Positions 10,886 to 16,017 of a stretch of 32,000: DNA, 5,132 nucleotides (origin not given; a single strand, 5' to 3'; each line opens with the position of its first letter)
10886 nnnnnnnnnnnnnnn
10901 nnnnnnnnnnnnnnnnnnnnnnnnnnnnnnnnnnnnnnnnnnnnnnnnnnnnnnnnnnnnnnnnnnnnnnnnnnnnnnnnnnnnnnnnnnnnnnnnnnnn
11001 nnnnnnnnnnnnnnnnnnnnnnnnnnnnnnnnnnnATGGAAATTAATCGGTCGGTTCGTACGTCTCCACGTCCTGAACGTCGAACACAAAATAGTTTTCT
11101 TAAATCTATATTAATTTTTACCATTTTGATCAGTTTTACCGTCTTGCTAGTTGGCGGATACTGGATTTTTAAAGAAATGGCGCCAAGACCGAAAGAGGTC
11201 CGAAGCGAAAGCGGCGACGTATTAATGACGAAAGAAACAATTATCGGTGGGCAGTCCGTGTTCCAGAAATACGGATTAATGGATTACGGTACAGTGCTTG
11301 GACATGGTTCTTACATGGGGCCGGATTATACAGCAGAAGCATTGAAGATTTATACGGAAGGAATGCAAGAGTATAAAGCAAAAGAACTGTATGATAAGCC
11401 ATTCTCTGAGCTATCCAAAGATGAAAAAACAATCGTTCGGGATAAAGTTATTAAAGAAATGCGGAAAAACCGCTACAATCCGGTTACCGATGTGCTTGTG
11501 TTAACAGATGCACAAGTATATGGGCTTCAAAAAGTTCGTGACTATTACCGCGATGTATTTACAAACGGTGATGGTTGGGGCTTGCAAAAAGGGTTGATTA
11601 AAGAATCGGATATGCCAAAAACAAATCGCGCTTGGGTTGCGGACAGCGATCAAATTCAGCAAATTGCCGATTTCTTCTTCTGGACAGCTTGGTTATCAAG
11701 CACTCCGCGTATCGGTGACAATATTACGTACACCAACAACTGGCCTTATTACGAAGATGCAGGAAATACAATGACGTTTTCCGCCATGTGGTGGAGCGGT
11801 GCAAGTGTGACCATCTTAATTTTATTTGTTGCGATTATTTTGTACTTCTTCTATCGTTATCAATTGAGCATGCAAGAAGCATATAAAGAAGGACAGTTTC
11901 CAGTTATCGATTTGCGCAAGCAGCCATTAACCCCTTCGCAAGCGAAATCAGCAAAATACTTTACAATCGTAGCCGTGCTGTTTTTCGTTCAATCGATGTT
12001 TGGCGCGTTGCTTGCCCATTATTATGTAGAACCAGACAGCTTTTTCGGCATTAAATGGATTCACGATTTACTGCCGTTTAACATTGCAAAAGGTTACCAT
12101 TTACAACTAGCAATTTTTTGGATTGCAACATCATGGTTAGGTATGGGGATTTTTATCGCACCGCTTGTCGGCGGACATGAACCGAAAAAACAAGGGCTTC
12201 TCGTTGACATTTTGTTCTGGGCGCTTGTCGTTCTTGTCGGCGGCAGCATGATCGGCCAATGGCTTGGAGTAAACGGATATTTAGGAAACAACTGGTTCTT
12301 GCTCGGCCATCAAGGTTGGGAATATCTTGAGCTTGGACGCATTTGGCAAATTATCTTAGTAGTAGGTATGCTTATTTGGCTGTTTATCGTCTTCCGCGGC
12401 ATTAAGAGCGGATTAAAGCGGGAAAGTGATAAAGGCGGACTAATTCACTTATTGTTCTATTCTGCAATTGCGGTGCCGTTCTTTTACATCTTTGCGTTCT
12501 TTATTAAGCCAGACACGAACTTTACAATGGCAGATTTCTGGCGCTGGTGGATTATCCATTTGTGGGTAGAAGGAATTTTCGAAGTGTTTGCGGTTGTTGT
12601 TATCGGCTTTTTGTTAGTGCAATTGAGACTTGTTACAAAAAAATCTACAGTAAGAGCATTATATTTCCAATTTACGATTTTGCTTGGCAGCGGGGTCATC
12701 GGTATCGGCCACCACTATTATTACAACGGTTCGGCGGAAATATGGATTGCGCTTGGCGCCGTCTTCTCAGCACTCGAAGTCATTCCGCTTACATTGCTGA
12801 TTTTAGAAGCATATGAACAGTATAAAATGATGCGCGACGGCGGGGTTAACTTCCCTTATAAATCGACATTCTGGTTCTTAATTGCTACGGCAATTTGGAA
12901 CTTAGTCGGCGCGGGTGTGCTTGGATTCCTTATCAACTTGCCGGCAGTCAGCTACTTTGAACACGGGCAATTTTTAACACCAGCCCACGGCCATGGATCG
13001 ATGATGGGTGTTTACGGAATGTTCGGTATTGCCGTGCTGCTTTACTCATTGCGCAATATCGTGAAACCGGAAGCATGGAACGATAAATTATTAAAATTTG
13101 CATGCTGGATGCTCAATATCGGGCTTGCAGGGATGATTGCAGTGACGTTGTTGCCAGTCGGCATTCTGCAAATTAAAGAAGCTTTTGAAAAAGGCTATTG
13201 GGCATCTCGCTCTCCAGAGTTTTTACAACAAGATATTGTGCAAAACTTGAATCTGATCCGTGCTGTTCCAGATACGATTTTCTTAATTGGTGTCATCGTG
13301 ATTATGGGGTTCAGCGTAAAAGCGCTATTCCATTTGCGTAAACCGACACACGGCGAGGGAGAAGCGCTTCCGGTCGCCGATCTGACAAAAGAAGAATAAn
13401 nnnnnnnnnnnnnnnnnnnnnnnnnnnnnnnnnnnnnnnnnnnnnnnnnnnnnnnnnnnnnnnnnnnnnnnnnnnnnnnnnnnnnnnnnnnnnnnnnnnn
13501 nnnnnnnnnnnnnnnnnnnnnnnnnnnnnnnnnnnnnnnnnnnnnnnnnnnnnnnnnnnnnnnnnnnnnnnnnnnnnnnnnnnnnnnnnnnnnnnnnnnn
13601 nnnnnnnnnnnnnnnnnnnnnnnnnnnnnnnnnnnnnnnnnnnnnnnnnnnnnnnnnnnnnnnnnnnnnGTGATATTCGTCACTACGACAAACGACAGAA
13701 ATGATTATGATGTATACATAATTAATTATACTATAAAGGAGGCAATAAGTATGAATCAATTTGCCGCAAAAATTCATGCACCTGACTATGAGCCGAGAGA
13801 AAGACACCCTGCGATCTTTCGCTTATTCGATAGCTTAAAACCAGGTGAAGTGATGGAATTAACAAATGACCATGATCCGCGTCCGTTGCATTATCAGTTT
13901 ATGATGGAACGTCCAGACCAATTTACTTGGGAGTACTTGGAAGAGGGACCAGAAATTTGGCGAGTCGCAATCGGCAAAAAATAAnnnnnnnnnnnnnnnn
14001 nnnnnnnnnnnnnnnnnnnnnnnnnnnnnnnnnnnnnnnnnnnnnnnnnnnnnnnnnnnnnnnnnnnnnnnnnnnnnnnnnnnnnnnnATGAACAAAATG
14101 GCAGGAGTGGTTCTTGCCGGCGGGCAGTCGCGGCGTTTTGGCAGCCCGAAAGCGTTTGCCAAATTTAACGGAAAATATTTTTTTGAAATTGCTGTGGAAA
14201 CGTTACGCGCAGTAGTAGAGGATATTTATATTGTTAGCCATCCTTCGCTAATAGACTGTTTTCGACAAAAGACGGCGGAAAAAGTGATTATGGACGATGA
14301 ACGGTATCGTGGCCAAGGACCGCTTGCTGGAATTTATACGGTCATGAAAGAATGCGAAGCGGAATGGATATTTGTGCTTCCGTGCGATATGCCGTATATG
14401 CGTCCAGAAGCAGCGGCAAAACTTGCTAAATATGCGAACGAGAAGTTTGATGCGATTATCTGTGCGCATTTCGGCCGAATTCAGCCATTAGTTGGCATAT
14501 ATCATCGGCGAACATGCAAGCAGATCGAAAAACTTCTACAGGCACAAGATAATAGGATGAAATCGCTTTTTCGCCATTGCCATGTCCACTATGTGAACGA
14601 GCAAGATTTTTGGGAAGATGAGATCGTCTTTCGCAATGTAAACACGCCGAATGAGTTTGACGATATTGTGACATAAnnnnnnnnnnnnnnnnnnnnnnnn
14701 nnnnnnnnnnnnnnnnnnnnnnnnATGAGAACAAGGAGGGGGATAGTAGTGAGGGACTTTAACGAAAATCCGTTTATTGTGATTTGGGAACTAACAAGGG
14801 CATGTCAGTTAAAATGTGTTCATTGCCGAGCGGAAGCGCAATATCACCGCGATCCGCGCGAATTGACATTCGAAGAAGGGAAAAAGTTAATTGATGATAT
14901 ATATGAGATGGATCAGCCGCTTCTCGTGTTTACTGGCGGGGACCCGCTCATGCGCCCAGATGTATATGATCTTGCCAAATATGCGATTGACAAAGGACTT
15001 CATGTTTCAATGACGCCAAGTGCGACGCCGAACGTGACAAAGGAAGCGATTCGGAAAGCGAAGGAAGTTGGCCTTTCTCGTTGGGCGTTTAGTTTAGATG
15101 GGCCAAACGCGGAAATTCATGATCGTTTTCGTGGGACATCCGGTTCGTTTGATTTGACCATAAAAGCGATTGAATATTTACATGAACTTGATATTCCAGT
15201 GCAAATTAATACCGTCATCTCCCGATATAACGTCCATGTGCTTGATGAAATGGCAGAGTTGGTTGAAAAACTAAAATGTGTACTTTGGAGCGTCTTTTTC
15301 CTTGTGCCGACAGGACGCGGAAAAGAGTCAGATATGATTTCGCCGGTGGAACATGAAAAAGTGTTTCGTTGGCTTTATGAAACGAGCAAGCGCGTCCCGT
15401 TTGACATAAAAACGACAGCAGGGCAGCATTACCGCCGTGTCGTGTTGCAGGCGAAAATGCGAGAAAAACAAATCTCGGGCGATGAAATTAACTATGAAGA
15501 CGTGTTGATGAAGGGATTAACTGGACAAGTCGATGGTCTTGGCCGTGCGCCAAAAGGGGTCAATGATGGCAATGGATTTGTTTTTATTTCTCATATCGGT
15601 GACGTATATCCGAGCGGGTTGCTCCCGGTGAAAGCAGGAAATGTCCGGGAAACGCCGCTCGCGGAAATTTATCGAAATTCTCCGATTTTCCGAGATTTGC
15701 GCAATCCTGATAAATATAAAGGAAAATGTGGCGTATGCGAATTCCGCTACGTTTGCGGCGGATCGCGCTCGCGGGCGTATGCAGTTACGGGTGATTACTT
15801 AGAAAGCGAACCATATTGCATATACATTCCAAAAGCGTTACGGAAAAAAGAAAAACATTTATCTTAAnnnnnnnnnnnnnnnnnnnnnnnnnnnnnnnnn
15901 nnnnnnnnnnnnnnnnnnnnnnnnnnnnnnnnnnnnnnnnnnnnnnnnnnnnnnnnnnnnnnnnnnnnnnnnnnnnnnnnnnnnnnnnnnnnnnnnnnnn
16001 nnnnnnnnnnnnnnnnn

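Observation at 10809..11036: Back-to-back variant boxes (TCATA half-sites) serve divergent promoters of a Cys-less Crp/Fnr paralog and qNOR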

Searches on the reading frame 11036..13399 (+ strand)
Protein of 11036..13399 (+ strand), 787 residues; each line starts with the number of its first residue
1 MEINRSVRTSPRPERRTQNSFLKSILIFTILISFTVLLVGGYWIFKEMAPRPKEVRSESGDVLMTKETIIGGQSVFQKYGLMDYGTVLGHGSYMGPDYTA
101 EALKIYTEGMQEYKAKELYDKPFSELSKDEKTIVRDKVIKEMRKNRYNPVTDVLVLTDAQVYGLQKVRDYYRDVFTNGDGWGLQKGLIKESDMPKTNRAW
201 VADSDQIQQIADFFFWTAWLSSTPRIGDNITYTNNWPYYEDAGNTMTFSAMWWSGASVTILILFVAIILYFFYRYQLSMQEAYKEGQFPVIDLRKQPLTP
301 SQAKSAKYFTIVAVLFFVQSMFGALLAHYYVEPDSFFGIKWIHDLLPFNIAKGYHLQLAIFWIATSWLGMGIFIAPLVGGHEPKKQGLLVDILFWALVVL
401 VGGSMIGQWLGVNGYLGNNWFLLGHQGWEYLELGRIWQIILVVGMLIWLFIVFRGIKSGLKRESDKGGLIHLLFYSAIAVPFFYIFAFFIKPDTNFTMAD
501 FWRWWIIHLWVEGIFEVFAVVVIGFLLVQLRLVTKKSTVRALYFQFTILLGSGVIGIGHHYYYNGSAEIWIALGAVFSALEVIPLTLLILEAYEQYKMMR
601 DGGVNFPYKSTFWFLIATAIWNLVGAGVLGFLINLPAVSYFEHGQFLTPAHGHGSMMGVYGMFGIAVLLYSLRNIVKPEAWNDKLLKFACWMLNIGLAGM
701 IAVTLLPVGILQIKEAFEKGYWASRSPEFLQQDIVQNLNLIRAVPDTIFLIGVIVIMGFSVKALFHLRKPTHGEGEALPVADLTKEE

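Call 7: search_protein_families(library=pfam, proteins=[window:11036-13399:+])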
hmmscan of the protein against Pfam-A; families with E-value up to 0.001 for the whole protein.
window:11036-13399:+ (787 aa): 2 families
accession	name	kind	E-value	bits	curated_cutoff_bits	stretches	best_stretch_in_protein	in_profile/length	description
PF22085.1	NorB_cytochrome_c-like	-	1.1e-65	221.9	29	1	52-238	1-181/181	Nitric oxide reductase subunit B, cytochrome c-like domain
PF00115.25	COX1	-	1.3e-55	189.5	34.8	1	307-746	5-434/436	Cytochrome C and Quinol oxidase polypeptide I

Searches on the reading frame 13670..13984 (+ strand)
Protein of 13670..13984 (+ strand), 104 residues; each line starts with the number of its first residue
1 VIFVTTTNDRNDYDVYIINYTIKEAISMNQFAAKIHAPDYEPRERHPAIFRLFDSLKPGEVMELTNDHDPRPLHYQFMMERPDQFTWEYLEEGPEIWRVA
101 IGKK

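Call 7: search_protein_families(library=pfam, proteins=[window:13670-13984:+])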
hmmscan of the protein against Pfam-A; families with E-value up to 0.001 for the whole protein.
window:13670-13984:+ (104 aa): 1 family
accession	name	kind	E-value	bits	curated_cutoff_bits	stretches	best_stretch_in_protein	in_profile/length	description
PF10006.14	DUF2249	-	1.2e-27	96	29.5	1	39-103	6-70/70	Uncharacterized conserved protein (DUF2249)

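Call 16: search_protein_families(library=ncbifam, proteins=[window:13670-13984:+], max_evalue=0.01)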
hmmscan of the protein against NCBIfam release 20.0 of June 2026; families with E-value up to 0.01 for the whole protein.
window:13670-13984:+ (104 aa): 0 families

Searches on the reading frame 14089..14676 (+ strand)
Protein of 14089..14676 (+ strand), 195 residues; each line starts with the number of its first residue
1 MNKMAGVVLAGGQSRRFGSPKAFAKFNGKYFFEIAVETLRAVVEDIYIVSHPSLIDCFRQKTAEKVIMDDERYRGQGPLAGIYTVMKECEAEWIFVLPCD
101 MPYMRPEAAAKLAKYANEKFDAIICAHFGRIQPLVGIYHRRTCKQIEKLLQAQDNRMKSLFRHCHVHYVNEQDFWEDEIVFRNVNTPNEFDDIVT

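Call 7: search_protein_families(library=pfam, proteins=[window:14089-14676:+])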
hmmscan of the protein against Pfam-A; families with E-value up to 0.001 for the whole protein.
window:14089-14676:+ (195 aa): 2 families
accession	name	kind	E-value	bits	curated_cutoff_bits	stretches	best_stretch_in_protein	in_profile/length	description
PF12804.13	NTP_transf_3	-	1.9e-37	129.3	27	1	6-163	1-156/160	MobA-like NTP transferase domain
PF01128.25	IspD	-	0.00071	19.8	27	0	6-126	3-127/221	2-C-methyl-D-erythritol 4-phosphate cytidylyltransferase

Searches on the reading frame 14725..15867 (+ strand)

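Call 7: search_protein_families(library=pfam, proteins=[window:14725-15867:+])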
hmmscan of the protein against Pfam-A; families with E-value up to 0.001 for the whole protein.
window:14725-15867:+ (380 aa): 3 families
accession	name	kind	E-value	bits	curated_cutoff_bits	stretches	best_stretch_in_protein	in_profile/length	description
PF04055.27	Radical_SAM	-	3.4e-26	92.8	29.5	1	22-179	2-165/166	Radical SAM superfamily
PF13186.11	SPASM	-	9.3e-06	26.3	21.5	1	284-338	6-66/67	Iron-sulfur cluster-binding domain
PF13353.11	Fer4_12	-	0.00081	20.1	22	0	25-91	13-81/137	4Fe-4S single cluster domain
